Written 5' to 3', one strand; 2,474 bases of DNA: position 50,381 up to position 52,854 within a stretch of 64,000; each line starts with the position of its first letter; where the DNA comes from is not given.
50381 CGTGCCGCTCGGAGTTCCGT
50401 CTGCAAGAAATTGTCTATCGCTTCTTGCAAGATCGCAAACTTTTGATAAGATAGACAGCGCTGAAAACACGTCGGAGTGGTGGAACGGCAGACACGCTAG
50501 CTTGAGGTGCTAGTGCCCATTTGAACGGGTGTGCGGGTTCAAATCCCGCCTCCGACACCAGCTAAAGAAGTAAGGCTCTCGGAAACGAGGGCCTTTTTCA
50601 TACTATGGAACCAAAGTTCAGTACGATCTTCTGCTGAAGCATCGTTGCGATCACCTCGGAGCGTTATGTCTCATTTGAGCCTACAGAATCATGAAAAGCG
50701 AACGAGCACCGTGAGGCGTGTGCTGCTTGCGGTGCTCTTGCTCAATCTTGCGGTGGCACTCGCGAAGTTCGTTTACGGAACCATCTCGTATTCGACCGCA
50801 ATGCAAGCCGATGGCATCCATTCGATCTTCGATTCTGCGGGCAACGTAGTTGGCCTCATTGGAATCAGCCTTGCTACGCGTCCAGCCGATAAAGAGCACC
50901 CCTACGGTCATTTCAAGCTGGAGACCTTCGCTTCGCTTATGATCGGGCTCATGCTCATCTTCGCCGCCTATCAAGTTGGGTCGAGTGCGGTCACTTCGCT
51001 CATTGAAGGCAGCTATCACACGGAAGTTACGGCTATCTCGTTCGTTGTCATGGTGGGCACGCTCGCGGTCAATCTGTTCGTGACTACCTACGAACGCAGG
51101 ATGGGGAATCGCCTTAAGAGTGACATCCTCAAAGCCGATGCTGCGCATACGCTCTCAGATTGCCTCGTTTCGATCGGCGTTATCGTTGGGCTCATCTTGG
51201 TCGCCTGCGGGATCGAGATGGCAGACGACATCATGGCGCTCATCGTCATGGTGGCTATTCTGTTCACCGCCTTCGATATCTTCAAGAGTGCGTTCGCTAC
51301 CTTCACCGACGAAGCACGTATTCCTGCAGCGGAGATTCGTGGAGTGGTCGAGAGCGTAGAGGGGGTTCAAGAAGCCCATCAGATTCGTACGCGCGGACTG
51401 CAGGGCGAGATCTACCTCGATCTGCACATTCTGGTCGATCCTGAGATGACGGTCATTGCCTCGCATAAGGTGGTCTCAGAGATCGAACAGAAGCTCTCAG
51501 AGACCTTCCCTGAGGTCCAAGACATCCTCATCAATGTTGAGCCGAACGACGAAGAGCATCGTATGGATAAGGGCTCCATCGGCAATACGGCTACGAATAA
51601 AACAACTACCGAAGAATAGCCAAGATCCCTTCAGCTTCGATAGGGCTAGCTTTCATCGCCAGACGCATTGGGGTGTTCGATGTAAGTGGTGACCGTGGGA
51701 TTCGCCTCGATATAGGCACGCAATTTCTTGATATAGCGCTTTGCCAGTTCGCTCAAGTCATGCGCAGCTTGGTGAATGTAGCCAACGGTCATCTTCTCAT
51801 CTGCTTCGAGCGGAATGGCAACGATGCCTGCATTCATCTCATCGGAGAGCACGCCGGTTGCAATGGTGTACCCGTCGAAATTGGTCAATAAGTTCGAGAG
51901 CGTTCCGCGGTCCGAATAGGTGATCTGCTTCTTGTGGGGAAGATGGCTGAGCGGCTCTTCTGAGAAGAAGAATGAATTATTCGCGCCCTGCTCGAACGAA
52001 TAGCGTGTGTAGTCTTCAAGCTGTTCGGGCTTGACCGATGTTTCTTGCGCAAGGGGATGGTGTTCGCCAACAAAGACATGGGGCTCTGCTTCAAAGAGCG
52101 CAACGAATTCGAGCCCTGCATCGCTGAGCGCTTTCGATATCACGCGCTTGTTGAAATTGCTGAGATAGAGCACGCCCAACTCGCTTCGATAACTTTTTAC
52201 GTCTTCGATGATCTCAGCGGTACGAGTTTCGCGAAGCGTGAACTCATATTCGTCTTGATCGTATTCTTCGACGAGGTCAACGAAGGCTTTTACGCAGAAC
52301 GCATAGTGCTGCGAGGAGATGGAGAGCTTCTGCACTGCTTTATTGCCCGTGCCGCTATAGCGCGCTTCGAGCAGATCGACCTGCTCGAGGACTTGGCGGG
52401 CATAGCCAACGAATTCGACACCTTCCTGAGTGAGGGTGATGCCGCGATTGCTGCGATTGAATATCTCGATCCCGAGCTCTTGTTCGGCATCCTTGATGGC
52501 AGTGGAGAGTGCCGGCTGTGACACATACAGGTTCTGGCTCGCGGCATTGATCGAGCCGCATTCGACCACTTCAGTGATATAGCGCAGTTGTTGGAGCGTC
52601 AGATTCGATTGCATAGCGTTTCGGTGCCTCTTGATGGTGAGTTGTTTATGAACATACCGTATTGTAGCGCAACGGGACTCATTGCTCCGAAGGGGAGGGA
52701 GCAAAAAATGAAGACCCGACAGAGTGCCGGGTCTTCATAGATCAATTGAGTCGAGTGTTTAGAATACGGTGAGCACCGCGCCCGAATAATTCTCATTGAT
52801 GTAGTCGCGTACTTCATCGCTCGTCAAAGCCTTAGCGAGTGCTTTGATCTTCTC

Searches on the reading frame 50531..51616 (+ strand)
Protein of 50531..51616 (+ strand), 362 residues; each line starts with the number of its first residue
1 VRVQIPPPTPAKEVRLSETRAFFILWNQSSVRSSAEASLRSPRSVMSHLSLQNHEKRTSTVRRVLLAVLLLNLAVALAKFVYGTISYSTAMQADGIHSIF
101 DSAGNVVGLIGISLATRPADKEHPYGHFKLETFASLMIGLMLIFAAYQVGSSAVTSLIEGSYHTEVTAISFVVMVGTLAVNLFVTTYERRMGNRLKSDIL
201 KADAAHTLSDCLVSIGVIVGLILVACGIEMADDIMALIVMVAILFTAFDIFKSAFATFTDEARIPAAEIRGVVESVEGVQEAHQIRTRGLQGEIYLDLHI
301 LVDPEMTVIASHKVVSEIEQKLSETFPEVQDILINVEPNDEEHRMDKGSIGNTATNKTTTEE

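Call 3: search_protein_families(library=pfam, proteins=[window:50531-51616:+], max_evalue=0.01)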
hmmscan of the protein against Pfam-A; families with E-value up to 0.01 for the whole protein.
window:50531-51616:+ (362 aa): 2 families
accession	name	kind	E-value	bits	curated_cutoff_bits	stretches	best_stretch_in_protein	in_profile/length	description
PF01545.26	Cation_efflux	-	2e-44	152.2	26.6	1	65-256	1-195/198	Cation efflux family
PF16916.11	ZT_dimer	-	2e-20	73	26.7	1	267-338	7-77/78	Dimerisation domain of Zinc Transporter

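Call 4: search_protein_families(library=ncbifam, proteins=[window:50531-51616:+], max_evalue=0.01)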
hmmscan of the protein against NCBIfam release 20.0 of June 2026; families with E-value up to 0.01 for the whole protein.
window:50531-51616:+ (362 aa): 10 families
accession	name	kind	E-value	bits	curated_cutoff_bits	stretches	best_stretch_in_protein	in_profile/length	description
TIGR01297.1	CDF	superfamily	1.5e-68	231.1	82.35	1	62-340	2-284/285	cation diffusion facilitator family transporter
NF052602.1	Zn_efflux_Cdf31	equivalog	2.2e-64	217.7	460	1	58-342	3-293/299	CDF family zinc efflux transporter Cdf31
NF033615.1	CDF_MamM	equivalog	1.7e-43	148.9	350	1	62-339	9-289/290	magnetosome biogenesis CDF transporter MamM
NF052621.1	MngEfTpMntE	equivalog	2.7e-42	145.2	500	1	66-342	8-285/293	manganese efflux transporter MntE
NF050169.1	CatEfflxFieF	equivalog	2.2e-37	128.8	420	1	70-338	13-281/282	cation efflux pump FieF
NF033616.1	CDF_MamB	equivalog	2.3e-37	129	350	1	64-338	8-283/284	magnetosome biogenesis CDF transporter MamB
NF007064.0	PRK09509.1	equivalog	3.8e-34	118.1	447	1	64-339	17-287/300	CDF family cation-efflux transporter FieF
NF040994.1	MamV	equivalog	2.8e-31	108.8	500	1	70-341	19-289/319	CDF transporter MamV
NF002923.0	PRK03557.1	equivalog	1.9e-19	70.1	408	1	47-305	4-262/313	CDF family zinc transporter ZitB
NF033827.1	CDF_efflux_DmeF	equivalog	4.6e-07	29.5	250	1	56-183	10-135/309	CDF family Co(II)/Ni(II) efflux transporter DmeF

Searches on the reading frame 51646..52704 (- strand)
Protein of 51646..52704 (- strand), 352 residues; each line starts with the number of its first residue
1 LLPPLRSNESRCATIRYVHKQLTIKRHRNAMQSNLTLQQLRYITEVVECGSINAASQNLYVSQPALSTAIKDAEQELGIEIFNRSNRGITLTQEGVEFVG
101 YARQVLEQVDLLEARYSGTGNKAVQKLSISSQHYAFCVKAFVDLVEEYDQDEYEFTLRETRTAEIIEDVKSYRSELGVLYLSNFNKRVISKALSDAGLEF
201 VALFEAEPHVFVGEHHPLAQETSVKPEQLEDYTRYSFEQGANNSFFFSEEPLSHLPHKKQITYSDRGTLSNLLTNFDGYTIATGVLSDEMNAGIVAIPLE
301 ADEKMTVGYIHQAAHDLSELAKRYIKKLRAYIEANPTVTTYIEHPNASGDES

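Call 3: search_protein_families(library=pfam, proteins=[window:51646-52704:-], max_evalue=0.01)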
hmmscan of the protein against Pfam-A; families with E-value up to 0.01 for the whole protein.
window:51646-52704:- (352 aa): 2 families
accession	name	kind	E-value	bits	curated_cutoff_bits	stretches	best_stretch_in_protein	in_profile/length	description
PF00126.33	HTH_1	-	1.1e-19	70.6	26.6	1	37-95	1-59/60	Bacterial regulatory helix-turn-helix protein, lysR family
PF03466.25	LysR_substrate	-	1.2e-11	44.8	28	1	153-330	35-206/209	LysR substrate binding domain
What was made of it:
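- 51646..52614 (-): LysR-family transcriptional regulator (322 aa), candidate regulator of the module. PF00126 E 1.1e-19 and PF03466 E 1.2e-11 (call 3).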

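Call 4: search_protein_families(library=ncbifam, proteins=[window:51646-52704:-], max_evalue=0.01)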
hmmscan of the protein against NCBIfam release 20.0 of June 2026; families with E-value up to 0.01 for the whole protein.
window:51646-52704:- (352 aa): 54 families (the best 25 are shown)
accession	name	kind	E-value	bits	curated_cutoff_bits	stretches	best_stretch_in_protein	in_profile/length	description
NF047354.1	trans_reg_GltC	equivalog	3.1e-22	79.4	300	1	37-315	3-272/290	glutamate biosynthesis transcriptional regulator GltC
TIGR03339.1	phn_lysR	subfamily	3.7e-22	78.9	341.1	1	39-240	1-190/279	aminoethylphosphonate catabolism associated LysR family transcriptional regulator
NF047520.1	trans_act_CidR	equivalog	2.1e-21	76.4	415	1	37-237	3-194/292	cidABC operon transcriptional activator CidR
TIGR02424.1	TF_pcaQ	equivalog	5.2e-20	71.6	303.8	1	35-332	3-298/300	pca operon transcription factor PcaQ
NF040889.1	trans_reg_YeiE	equivalog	2.4e-19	69.7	480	1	35-260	3-214/288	DNA-binding transcriptional regulator YeiE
NF040786.1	LysR_Sec_metab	equivalog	1.3e-18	67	250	1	36-190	2-157/298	selenium metabolism-associated LysR family transcriptional regulator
NF007307.0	PRK09791.1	equivalog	4.6e-18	65.4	336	1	31-232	1-193/302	LysR family transcriptional regulator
NF053705.1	TransRegGltCGpos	equivalog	2.6e-17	63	350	1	37-328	3-289/300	glutamate biosynthesis transcriptional regulator GltC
NF009327.0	PRK12684.1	subfamily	2.8e-17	62.9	402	1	36-237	2-197/313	CysB family HTH-type transcriptional regulator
NF009326.0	PRK12681.1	equivalog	7.5e-17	61.8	436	1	36-232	2-192/324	HTH-type transcriptional regulator CysB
NF008416.0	PRK11242.1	equivalog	3.6e-16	59.4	277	1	37-231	3-189/300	transcriptional regulator CynR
TIGR03418.1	chol_sulf_TF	equivalog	5.5e-16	58.4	324.8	1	36-128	2-94/291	choline sulfate utilization transcriptional regulator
NF045990.1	TransRegCbbRRhodb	equivalog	2.1e-15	56.6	450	1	33-241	4-204/304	LysR family regulator CbbR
NF047711.1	PutUtilRegPtrR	equivalog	2.8e-15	56.2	400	1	36-173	2-138/283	putrescine utilization regulator PtrR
NF007385.0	PRK09906.1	equivalog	7.1e-15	54.9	356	1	37-231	3-187/296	DNA-binding transcriptional regulator HcaR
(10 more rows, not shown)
